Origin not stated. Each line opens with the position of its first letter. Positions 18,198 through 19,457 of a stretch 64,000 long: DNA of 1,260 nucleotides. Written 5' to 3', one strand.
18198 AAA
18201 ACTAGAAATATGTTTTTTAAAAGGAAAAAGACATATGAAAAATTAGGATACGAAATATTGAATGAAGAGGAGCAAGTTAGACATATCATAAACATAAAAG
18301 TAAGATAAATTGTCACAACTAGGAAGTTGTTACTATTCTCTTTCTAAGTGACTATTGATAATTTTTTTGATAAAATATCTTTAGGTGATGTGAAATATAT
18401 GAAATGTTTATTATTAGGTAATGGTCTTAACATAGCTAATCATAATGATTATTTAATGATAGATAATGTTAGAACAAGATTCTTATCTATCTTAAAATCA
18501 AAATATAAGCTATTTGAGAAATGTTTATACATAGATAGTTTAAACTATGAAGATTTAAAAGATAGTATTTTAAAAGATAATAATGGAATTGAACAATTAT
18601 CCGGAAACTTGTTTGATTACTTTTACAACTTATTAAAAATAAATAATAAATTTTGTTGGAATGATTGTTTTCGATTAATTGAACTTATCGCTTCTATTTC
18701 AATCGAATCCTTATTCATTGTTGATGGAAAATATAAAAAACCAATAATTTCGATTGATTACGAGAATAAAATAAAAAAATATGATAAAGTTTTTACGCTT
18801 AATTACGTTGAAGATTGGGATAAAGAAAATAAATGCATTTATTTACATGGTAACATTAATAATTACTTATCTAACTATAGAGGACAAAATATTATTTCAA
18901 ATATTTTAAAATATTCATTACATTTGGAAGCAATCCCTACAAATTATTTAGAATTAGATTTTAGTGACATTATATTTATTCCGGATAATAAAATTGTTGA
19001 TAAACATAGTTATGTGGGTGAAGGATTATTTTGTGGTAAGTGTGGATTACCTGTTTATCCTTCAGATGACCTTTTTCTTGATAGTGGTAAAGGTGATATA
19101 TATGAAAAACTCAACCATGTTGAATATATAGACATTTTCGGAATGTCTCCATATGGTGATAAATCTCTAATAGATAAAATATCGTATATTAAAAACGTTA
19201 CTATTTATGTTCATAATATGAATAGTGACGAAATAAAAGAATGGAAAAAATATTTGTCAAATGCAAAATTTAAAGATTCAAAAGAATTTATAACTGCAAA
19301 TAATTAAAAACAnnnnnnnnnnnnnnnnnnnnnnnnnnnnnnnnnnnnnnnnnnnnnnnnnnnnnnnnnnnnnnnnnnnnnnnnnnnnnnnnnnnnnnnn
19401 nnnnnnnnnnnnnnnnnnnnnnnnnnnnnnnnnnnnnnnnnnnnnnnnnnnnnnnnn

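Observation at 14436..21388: Defense-type island: SNF2/SWIM helicase, helicase remnant, AbiH-like ORF and membrane-inserted KAP NTPase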

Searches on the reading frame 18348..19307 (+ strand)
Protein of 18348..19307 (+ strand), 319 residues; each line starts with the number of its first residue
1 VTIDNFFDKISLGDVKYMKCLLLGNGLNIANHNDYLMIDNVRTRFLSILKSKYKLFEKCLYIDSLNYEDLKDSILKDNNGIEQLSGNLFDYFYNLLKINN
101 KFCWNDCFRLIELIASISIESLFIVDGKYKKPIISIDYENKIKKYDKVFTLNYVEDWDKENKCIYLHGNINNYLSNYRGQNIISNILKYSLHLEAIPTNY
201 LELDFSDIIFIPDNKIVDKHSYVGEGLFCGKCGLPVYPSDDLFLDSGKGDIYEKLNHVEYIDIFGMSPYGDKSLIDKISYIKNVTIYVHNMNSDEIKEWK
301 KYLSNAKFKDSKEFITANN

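Call 4: search_protein_families(library=pfam, proteins=[window:18348-19307:+], max_evalue=0.01)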
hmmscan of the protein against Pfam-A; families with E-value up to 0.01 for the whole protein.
window:18348-19307:+ (319 aa): 0 families

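Call 5: search_protein_families(library=padloc, proteins=[window:18348-19307:+], max_evalue=0.01)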
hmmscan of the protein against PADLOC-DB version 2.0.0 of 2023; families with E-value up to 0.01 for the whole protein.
window:18348-19307:+ (319 aa): 0 families

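Call 7: search_protein_families(library=pfam, proteins=[window:18348-19307:+], max_evalue=10)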
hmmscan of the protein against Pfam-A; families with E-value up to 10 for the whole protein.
window:18348-19307:+ (319 aa): 0 families

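Call 9: find_homologous_proteins(query=window:18399-19307:+, max_evalue=0.001)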
Query window:18399-19307:+ (302 aa): 24 proteins with E <= 0.001 among 1319 candidates.
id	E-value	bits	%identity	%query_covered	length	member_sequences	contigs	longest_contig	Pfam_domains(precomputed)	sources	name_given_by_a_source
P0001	2.9e-196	669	100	100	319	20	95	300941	-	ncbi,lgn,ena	-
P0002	3.7e-122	425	65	100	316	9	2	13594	-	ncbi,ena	-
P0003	1.2e-94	335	51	99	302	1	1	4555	-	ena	-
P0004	4.6e-94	333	54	99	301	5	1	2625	-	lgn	-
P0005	5.8e-94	333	51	99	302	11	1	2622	-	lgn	-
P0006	6.3e-94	333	51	99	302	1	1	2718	-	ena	-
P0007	2.9e-93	331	53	99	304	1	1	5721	-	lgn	-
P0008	1.1e-92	329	51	99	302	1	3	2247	-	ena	-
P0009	1.9e-92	328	53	99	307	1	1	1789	-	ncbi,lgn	-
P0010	4.5e-92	327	52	99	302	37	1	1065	-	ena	-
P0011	5.4e-92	326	52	98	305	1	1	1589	-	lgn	-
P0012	2.7e-89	318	53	97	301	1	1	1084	-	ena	-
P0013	9.2e-89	316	51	99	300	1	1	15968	-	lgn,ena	-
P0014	1.0e-81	293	50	99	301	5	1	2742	-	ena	-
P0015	2.9e-63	232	44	99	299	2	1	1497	-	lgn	-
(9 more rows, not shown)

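Call 11: find_encoding_contigs(protein=P0001, flank=10000, max_places=6)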
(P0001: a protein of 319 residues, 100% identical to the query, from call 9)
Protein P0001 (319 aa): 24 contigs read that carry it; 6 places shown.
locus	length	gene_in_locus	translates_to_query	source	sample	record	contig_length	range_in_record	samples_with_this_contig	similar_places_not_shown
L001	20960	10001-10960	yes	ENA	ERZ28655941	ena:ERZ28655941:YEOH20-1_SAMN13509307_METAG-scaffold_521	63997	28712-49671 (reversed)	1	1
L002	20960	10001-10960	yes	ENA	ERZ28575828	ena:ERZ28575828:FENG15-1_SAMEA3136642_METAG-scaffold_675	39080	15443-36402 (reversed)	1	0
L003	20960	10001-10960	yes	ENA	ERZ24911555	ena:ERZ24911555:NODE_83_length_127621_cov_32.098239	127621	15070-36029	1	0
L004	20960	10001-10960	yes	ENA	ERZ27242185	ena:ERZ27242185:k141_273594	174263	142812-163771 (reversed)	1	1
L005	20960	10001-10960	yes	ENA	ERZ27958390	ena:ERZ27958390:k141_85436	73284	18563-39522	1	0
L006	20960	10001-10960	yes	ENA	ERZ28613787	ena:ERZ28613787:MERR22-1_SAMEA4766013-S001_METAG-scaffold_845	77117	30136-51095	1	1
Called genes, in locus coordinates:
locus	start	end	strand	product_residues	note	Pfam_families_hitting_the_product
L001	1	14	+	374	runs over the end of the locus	PF07690:MFS_1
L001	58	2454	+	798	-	PF01055:Glyco_hydro_31_2nd, PF21365:Glyco_hydro_31_3rd, PF17137:DUF5110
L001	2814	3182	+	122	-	-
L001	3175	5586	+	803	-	PF00133:tRNA-synt_1, PF01406:tRNA-synt_1e (faint), PF09334:tRNA-synt_1g, PF13603:tRNA-synt_1_2, PF00133:tRNA-synt_1, PF09334:tRNA-synt_1g (weak), PF08264:Anticodon_1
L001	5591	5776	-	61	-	-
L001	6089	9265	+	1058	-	PF08455:SNF2_assoc, PF00176:SNF2-rel_dom, PF04851:ResIII, PF18766:SWI2_SNF2 (weak), PF00270:DEAD (weak), PF00271:Helicase_C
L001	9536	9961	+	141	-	-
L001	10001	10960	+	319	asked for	-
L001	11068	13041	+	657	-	PF07693:KAP_NTPase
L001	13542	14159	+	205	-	-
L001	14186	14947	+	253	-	PF01582:TIR, PF13676:TIR_2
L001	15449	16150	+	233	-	PF13930:Endonuclea_NS_2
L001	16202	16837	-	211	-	-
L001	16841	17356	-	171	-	PF04545:Sigma70_r4 (weak), PF08281:Sigma70_r4_2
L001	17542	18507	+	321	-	PF02811:PHP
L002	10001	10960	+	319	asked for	-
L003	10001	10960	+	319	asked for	-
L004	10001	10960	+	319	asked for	-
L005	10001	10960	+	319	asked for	-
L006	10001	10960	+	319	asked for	-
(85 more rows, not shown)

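Call 12: find_related_loci(query=A1, collection=genome_contigs, flank=10000)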
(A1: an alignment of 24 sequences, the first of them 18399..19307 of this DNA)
Query A1 (302 aa) in genome_contigs; peptide patterns used: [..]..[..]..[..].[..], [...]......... (x = any residue, [..] = any of these).
66 stretches matched a pattern; 33 encode a relative of the query (tblastn E <= 1e-3); 33 distinct loci.
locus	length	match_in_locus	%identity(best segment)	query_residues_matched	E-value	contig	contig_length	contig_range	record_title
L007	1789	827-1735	53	2-300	1e-95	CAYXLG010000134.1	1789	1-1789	MAG TPA_asm: uncultured Muribaculaceae bacterium isolate SRP192927_co8_203 genome assembly, contig: NODE_76680_length_17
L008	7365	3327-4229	51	1-298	8e-83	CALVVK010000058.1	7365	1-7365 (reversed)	MAG: uncultured Bacilli bacterium isolate BRZ_CE__bin71 genome assembly, contig: BRZ_CE__NODE_12027_length_7365_cov_5.33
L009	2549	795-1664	52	1-293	2e-82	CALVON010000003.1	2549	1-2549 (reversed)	MAG: uncultured Bacilli bacterium isolate E0_DM__bin117 genome assembly, contig: E0_DM__k127_1414546, whole genome shotg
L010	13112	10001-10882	43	1-297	1e-67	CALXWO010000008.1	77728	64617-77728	MAG: uncultured Clostridia bacterium isolate BRZ_DA__bin48 genome assembly, contig: BRZ_DA__NODE_493_length_77728_cov_12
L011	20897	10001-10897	43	1-300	2e-60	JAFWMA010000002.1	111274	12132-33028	MAG: Clostridia bacterium isolate RGIG5862 Sheep_Jejunum-2__c191, whole genome shotgun sequence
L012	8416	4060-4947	44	1-300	8e-60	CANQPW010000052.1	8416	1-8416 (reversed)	MAG: uncultured Clostridia bacterium isolate Lapin-011__bin25 genome assembly, contig: Lapin-011__NODE_9702_length_8416_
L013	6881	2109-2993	41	1-298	1e-57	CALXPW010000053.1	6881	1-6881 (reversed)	MAG: uncultured Clostridia bacterium isolate BRZ_GQ__bin4 genome assembly, contig: BRZ_GQ__NODE_7949_length_6881_cov_5.8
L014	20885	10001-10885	41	1-298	1e-57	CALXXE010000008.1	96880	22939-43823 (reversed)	MAG: uncultured Clostridia bacterium isolate BRZ_NT__bin79 genome assembly, contig: BRZ_NT__NODE_447_length_96880_cov_10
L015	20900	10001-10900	37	1-298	1e-47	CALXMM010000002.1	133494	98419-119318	MAG: uncultured Clostridia bacterium isolate BRZ_HS__bin74 genome assembly, contig: BRZ_HS__NODE_162_length_133494_cov_3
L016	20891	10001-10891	36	2-296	4e-39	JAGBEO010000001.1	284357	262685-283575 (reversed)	MAG: Lachnospiraceae bacterium isolate RGIG9047 Water_deer_Rectum-4__c194, whole genome shotgun sequence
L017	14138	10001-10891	37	2-296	2e-36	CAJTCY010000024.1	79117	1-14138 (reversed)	Lachnospiraceae bacterium isolate B84_9_MI_BP genome assembly, contig: MGBC000136.24, whole genome shotgun sequence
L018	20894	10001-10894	33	1-302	3e-34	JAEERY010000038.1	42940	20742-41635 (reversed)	MAG: Lachnospiraceae bacterium isolate Tb.RUG.37 k141_5629839_flag=0_multi=27.0205_len=42940, whole genome shotgun seque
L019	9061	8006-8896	35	2-296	5e-34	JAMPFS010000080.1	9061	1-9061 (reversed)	MAG: Clostridium sp. isolate NALB_7861_2 Scaffold_#80__SCF_080___9061_bp, whole genome shotgun sequence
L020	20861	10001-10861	35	2-287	9e-34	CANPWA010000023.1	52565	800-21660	MAG: uncultured Acetatifactor sp. isolate Lapin-001__bin37 genome assembly, contig: Lapin-001__NODE_875_length_52565_cov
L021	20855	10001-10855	30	2-287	2e-32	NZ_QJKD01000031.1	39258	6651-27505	Hungatella effluvii strain DSM 24995 Ga0244553_131, whole genome shotgun sequence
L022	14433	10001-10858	34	2-286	3e-31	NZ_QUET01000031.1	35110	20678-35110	Roseburia sp. AM59-24XD AM59-24XD.Scaf31, whole genome shotgun sequence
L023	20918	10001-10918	31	4-300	3e-30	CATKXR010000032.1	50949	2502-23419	MAG TPA_asm: uncultured Lachnospiraceae bacterium isolate MGG03618_1680015494 genome assembly, contig: ERR2844015_2345,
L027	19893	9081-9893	30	4-297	1e-28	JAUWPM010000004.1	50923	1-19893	MAG: Methanosarcinales archaeon isolate CSMAG_2476 CSMAG_2476_k141_432567_length_50923_cov_56.0000, whole genome shotgun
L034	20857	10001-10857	30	2-286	7e-23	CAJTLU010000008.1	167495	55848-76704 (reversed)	MAG TPA_asm: uncultured Lachnospiraceae bacterium isolate MGBC100288 genome assembly, contig: MGBC100288.8, whole genome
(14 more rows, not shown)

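Call 18: search_protein_families(library=pfam, alignment_id=A2, max_evalue=0.00001)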
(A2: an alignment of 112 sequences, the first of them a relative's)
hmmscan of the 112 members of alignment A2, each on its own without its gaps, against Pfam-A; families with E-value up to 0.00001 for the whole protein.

A. member 1, L007:58-789:+ (243 aa): 0 families

B. families by the number of members that match (of 112 scanned): 86 families (the first 25 are shown)
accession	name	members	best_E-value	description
PF01420.25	Methylase_S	10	7.4e-40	Type I restriction modification DNA specificity domain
PF02384.22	N6_Mtase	8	2.6e-114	N-6 DNA Methylase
PF18766.7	SWI2_SNF2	4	2.2e-73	SWI2/SNF2 ATPase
PF06250.17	YhcG_C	4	1.2e-64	YhcG PDDEXK nuclease domain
PF04313.20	HSDR_N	4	1.9e-43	Type I restriction enzyme R protein N terminus (HSDR_N)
PF17761.7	DUF1016_N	4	2.8e-42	DUF1016 N-terminal domain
PF04851.21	ResIII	4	1.1e-39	Type III restriction enzyme, res subunit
PF12161.14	HsdM_N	4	1.8e-26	HsdM N-terminal domain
PF00270.35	DEAD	4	7.3e-11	DEAD/DEAH box helicase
PF22679.2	T1R_D3-like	3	1.8e-44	Type I restriction enzyme subunit R domain 3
PF00239.26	Resolvase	3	1.2e-27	Resolvase, N terminal domain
PF07508.19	Recombinase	3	7.8e-23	Recombinase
PF13304.12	AAA_21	3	2.9e-16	AAA domain, putative AbiEii toxin, Type IV TA system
PF13408.12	Zn_ribbon_recom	3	9.5e-08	Recombinase zinc beta ribbon domain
PF00733.27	Asn_synthase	2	2.3e-87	Asparagine synthase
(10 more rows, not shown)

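Call 22: search_protein_families(library=ncbifam, proteins=[window:18399-19307:+], max_evalue=0.01)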
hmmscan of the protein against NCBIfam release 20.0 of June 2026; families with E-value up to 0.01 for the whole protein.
window:18399-19307:+ (302 aa): 0 families

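Call 23: search_solved_structures(query=A1, max_evalue=10)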
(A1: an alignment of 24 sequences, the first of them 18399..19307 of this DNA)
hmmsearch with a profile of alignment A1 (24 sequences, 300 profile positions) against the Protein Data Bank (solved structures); distinct sequences matched with E-value up to 10: 1.
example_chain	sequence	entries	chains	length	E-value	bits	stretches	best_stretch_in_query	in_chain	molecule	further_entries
6wi5_A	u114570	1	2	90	1.7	11.2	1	22-88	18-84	De novo designed protein Foldit4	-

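Call 27: predict_structure(alignment_id=A1)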
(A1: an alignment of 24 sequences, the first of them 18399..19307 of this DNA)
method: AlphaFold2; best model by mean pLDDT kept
length: 302 residues; sequences in the alignment: 24
mean_pLDDT: 89.6   pTM: 0.88
mean pLDDT of the five models: 89.6, 89.6, 87.7, 87.2, 81.4
residues with pLDDT >= 90: 203; 70-90: 79; 50-70: 18; < 50: 2
segments of 3 or more residues with pLDDT < 50: none
pLDDT, mean of each block of 10 residues (from residue 1): 93 93 95 93 90 87 89 93 84 94 96 95 94 95 92 94 89 65 87 90 87 83 69 92 96 91 96 95 95 88 39
secondary structure, 60 per line:
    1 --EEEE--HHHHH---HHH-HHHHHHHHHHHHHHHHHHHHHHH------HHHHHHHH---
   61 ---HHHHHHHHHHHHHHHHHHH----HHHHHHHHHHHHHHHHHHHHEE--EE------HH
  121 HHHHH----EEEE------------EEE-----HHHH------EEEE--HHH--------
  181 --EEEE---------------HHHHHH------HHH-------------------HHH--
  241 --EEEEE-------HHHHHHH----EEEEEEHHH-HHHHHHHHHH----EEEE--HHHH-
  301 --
elements in order: E3-6 H9-13 H21-43 H50-57 H64-82 H87-106 H119-125 E130-133 E146-148 H154-157 E164-167 E183-186 H202-207 E243-247 H255-261 E266-271 H276-285 E290-293 H296-299

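Call 37: search_protein_representatives(alignment_id=A1)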
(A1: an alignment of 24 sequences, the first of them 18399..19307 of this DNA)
Query: 24 sequences, 300 profile positions. Proteins with E-value up to 0.001 (for the whole library): 201; up to 1e-10: 114; up to 1e-30: 74. The best 150 are listed.
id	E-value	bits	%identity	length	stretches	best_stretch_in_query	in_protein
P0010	5.5e-117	406.8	-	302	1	2-300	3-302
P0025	1.7e-96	339.5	-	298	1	1-300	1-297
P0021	3.1e-88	312.4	-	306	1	2-299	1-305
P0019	6.8e-83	294.9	-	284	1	1-299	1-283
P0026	1.3e-79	284.1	-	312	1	1-300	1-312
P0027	8.8e-75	268.2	-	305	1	1-299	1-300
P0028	9.7e-73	261.5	-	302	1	2-298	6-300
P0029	2.3e-72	260.3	-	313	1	1-298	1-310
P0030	2.4e-72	260.2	-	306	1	2-299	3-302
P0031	5.9e-71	255.7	-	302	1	2-299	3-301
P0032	1.7e-70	254.2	-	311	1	1-299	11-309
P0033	2.5e-67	243.7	-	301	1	3-297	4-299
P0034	9.2e-65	235.3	-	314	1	2-297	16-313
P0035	1.1e-64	235.1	-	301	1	2-296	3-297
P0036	1.2e-64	234.9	-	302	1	2-298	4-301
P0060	3.8e-53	197.2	-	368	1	2-278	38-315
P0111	4.8e-22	95.1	-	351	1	62-170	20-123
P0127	7.0e-15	71.5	-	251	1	19-206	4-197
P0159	5.9e-08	48.8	-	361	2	83-277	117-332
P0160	6.3e-08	48.7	-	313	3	97-159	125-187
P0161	7.6e-08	48.4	-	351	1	1-280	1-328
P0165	1.7e-07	47.3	-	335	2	98-289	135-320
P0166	3.0e-07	46.5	-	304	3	73-156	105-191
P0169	5.5e-07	45.6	-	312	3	56-159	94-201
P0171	6.0e-07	45.5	-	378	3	1-109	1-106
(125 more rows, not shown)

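Call 38: search_protein_families(library=pfam, proteins=[P0159, P0160, P0161, P0165, P0166, P0169, P0171, P0111, P0060, P0127], max_evalue=0.1)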
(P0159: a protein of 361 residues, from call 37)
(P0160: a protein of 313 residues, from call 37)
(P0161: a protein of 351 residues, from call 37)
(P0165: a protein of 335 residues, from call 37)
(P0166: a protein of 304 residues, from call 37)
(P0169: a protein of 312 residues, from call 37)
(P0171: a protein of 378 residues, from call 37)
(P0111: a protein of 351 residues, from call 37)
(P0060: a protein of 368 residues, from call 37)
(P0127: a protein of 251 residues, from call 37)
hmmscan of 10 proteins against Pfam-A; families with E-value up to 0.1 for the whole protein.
P0159 (361 aa): 0 families

P0160 (313 aa): 1 family
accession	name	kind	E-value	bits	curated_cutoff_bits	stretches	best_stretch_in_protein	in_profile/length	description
PF00132.30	Hexapep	-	0.006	16.7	27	0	35-50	9-24/36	Bacterial transferase hexapeptide (six repeats)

P0161 (351 aa): 1 family
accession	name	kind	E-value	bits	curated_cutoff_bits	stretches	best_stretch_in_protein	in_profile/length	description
PF23871.1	DUF7226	-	0.021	15.1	27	1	136-212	39-116/142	Domain of unknown function (DUF7226)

P0165 (335 aa): 2 families
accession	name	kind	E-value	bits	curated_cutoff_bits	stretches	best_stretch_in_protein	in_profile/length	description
PF03275.19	GLF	-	0.009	16.2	26.3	0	25-112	21-94/203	UDP-galactopyranose mutase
PF23041.1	DUF7036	-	0.032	15.2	27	0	282-309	29-58/93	Domain of unknown function (DUF7036)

P0166 (304 aa): 0 families

P0169 (312 aa): 1 family
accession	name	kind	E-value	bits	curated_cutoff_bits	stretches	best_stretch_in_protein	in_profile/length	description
PF18059.6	Csd3_N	-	0.065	13.9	27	0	265-299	10-44/83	Csd3 N-terminal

P0171 (378 aa): 1 family
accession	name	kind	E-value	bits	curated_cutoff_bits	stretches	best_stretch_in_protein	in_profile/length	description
PF05823.17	Gp-FAR-1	-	0.078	13.8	29.2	0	142-200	11-66/149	Nematode fatty acid retinoid binding protein (Gp-FAR-1)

P0111 (351 aa): 1 family
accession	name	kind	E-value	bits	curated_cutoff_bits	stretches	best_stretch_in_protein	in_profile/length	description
PF03781.23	FGE-sulfatase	-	0.0002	21.5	23.3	1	165-249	98-194/255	Sulfatase-modifying factor enzyme 1-like domain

P0060 (368 aa): 0 families

P0127 (251 aa): 2 families
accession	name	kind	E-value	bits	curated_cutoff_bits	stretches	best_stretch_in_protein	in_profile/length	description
PF00145.23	DNA_methylase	-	1.3e-08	35.1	22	1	192-233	96-136/324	C-5 cytosine-specific DNA methylase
PF01337.24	Barstar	-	0.016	15.6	23.4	0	195-227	47-78/96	Barstar (barnase inhibitor)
